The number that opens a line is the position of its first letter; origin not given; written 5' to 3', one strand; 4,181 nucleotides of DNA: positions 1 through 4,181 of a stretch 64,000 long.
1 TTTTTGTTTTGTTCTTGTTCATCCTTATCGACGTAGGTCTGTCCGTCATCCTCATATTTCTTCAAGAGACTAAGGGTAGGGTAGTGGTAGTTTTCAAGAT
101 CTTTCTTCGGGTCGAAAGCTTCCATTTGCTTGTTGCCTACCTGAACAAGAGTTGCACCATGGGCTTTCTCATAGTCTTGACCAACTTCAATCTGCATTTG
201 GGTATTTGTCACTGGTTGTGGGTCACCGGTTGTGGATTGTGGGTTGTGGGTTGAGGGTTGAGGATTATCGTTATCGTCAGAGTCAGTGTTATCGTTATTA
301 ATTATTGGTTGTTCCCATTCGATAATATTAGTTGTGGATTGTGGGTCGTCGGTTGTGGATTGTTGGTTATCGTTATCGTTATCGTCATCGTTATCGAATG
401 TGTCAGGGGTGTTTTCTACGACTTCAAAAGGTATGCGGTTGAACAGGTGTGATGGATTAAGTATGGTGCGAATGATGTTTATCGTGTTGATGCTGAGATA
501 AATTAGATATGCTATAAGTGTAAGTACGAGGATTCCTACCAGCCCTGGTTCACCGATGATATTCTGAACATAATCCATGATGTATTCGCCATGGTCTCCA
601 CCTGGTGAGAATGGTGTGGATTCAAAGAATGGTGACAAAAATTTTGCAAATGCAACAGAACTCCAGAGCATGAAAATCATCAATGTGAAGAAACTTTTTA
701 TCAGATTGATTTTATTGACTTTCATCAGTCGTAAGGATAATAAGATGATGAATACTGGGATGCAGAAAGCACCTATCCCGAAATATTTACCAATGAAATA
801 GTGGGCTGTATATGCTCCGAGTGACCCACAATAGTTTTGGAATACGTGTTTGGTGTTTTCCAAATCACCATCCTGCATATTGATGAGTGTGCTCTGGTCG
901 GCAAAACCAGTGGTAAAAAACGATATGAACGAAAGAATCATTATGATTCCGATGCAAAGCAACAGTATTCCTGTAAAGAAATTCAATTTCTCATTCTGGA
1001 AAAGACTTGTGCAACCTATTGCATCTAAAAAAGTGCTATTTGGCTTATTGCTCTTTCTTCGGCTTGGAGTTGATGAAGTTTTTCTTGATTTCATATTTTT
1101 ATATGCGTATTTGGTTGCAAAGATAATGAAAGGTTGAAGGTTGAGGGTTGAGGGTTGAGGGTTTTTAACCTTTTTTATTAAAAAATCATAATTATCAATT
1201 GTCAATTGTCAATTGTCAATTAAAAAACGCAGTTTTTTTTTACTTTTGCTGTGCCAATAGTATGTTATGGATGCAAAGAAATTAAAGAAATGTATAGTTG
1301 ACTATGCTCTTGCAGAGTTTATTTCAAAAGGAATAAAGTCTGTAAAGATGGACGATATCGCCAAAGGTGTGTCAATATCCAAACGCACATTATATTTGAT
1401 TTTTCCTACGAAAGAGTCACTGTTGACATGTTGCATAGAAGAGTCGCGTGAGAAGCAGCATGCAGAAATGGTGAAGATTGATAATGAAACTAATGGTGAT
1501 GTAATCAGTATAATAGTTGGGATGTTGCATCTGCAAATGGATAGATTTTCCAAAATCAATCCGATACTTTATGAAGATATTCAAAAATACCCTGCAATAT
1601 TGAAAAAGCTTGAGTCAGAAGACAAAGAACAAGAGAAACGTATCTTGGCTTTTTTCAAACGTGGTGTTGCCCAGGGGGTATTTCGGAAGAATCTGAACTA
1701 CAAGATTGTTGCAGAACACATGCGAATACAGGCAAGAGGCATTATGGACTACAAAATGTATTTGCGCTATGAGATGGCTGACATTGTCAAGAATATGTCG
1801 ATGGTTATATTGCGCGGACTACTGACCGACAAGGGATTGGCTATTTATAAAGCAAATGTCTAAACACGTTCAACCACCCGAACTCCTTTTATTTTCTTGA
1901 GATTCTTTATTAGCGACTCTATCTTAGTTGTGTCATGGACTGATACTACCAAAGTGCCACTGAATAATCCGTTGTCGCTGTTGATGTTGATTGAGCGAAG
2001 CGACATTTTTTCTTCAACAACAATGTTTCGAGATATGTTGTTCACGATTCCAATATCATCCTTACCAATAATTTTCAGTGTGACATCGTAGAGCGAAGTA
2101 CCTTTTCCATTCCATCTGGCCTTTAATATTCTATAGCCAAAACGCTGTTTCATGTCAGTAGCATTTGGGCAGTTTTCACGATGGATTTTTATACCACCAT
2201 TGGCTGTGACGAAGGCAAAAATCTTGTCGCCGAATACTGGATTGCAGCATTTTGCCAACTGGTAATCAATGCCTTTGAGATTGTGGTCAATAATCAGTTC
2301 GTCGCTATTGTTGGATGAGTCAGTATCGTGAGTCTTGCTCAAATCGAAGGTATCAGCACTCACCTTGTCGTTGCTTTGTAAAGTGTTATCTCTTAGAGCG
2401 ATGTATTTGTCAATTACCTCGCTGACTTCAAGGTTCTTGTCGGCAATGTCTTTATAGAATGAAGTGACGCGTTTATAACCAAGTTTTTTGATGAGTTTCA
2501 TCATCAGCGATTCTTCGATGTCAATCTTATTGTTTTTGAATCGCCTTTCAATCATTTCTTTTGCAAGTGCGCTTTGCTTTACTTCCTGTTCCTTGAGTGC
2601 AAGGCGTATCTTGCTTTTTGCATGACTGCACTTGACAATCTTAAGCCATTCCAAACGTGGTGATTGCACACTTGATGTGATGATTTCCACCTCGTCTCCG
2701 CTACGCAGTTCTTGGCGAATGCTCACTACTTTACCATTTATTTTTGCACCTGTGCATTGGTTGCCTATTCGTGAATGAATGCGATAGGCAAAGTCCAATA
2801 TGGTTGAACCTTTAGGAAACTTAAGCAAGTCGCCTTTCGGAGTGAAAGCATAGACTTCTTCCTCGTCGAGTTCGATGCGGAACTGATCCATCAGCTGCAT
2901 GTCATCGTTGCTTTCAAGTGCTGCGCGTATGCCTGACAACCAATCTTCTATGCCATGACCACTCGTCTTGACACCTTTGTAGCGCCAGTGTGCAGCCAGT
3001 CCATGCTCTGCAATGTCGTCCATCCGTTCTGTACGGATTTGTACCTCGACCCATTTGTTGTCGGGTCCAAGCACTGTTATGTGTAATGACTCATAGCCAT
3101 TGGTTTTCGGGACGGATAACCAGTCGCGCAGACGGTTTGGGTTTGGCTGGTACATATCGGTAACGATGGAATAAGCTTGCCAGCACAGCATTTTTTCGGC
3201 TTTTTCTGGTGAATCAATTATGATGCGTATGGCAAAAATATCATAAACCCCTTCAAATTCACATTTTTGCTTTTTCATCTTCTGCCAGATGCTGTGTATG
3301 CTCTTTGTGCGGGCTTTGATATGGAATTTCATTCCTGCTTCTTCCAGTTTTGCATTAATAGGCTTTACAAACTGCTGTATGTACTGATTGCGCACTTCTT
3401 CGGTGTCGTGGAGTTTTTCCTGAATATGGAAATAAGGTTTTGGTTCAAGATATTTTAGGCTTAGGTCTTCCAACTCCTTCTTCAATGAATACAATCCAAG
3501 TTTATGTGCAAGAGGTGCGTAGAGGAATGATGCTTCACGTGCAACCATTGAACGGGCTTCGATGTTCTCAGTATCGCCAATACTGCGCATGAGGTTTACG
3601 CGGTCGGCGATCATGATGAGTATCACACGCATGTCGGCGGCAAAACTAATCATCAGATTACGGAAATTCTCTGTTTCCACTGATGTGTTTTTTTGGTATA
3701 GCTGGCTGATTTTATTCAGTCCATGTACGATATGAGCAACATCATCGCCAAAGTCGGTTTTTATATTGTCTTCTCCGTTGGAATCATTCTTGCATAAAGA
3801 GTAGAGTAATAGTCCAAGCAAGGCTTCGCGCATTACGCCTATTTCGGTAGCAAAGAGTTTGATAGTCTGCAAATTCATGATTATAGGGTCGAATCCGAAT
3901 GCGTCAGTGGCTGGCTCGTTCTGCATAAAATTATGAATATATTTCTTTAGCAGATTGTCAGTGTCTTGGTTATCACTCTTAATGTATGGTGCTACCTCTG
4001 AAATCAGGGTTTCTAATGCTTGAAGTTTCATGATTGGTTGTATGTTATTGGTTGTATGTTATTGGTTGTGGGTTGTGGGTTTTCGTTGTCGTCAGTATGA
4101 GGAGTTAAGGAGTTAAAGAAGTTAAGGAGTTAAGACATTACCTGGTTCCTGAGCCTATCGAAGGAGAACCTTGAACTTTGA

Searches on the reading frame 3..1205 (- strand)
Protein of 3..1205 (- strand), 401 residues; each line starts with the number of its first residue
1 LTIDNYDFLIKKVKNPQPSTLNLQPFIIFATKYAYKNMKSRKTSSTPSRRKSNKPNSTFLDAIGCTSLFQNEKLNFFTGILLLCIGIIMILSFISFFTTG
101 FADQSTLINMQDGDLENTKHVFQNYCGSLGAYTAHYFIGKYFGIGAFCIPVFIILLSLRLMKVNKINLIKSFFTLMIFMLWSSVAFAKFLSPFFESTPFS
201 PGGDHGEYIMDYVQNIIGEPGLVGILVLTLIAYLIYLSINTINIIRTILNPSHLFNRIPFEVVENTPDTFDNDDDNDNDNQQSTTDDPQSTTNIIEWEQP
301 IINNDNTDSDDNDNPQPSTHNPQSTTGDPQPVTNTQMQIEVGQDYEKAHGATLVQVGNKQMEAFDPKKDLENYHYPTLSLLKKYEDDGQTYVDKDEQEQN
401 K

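Call 48: search_protein_families(library=pfam, proteins=[window:3-1205:-], max_evalue=0.001)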
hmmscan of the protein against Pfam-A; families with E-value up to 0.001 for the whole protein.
window:3-1205:- (401 aa): 2 families
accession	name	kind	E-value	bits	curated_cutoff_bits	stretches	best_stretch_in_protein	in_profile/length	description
PF13491.11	FtsK_4TM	-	3.7e-18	66.2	23.1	1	77-238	7-160/171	4TM region of DNA translocase FtsK/SpoIIIE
PF22571.1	LiaI-LiaF-TM_PspC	-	0.00013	22.2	27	1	58-181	14-124/142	PspC transmembrane region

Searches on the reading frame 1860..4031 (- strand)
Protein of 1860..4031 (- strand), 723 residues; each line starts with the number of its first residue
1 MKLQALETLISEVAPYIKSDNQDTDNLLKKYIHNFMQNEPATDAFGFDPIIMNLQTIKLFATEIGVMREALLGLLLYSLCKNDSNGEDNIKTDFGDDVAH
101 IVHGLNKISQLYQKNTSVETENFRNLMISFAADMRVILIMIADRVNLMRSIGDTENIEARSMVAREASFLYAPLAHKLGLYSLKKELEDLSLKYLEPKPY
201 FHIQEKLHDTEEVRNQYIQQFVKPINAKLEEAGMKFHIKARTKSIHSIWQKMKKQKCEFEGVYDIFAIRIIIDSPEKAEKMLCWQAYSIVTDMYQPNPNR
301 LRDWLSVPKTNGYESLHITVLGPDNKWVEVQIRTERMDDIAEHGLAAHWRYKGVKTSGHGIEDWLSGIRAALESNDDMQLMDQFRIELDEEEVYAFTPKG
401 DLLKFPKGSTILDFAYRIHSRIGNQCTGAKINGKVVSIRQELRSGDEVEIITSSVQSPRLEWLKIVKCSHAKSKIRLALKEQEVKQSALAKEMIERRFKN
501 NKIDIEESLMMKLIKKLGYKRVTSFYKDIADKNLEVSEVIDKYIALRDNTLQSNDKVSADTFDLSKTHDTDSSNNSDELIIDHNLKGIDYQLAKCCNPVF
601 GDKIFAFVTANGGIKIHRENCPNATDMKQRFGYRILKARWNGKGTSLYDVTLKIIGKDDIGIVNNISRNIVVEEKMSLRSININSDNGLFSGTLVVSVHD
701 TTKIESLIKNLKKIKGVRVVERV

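Call 48: search_protein_families(library=pfam, proteins=[window:1860-4031:-], max_evalue=0.001)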
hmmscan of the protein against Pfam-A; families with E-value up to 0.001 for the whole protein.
window:1860-4031:- (723 aa): 5 families
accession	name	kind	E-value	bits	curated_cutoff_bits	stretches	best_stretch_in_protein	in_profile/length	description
PF04607.23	RelA_SpoT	-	3.9e-35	121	27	1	241-353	2-110/113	Region found in RelA / SpoT proteins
PF13328.12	HD_4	-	4.9e-22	78.8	27.2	1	49-180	19-155/156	HD domain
PF02824.27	TGS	-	2.4e-21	75.9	22.2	1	393-452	1-60/60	TGS domain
PF13291.12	ACT_4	-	5.2e-14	53.1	27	1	646-722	3-80/80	ACT domain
PF19296.4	RelA_AH_RIS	-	1.5e-05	25.6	23.8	1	465-620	3-171/185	RelA/SpoT, AH and RIS domains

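Call 76: find_homologous_proteins(query=window:1860-4031:-, max_evalue=1e-50)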
Query window:1860-4031:- (723 aa): 8000 proteins with E <= 1e-50 among 8000 candidates; the best 120 are listed.
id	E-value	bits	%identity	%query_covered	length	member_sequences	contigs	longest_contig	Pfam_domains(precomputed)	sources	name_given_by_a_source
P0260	0.0e+0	1557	95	100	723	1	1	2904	PF04607.24,PF13328.13,PF02824.28,PF13291.13,PF28438.1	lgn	-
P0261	0.0e+0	1555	95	100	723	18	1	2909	PF04607.24,PF13328.13,PF02824.28,PF13291.13,PF28438.1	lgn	-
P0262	0.0e+0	1407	86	100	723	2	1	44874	PF04607.24,PF13328.13,PF02824.28,PF13291.13,PF28438.1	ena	-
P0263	1.9e-298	1009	63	94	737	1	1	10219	PF04607.24,PF13328.13,PF19296.6,PF02824.28,PF13291.13,PF28438.1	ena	-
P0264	3.5e-298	1009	63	94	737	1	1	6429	PF04607.24,PF13328.13,PF19296.6,PF02824.28,PF13291.13,PF28438.1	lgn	-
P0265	5.0e-298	1008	62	96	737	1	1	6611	PF04607.24,PF13328.13,PF19296.6,PF02824.28,PF13291.13,PF28438.1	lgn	-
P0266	6.5e-298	1008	63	94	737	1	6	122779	PF04607.24,PF13328.13,PF19296.6,PF02824.28,PF13291.13,PF28438.1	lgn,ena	-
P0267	7.5e-298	1008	63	94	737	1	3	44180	PF04607.24,PF13328.13,PF19296.6,PF02824.28,PF13291.13,PF28438.1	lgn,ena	-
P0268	8.7e-298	1007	63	94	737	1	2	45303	PF04607.24,PF13328.13,PF19296.6,PF02824.28,PF13291.13,PF28438.1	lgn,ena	-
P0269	9.3e-298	1007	62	96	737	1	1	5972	PF04607.24,PF13328.13,PF19296.6,PF02824.28,PF13291.13,PF28438.1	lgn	-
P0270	1.0e-297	1007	63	94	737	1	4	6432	PF04607.24,PF13328.13,PF02824.28,PF13291.13,PF28438.1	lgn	-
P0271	1.0e-297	1007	63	94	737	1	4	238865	PF04607.24,PF13328.13,PF19296.6,PF02824.28,PF13291.13,PF28438.1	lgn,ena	-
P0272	1.3e-297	1007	63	94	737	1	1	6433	PF04607.24,PF13328.13,PF19296.6,PF02824.28,PF13291.13,PF28438.1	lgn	-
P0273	1.3e-297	1007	63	94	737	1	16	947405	PF04607.24,PF13328.13,PF19296.6,PF02824.28,PF13291.13,PF28438.1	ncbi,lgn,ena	-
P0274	1.5e-297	1007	62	96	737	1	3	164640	PF04607.24,PF13328.13,PF19296.6,PF02824.28,PF13291.13,PF28438.1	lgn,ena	-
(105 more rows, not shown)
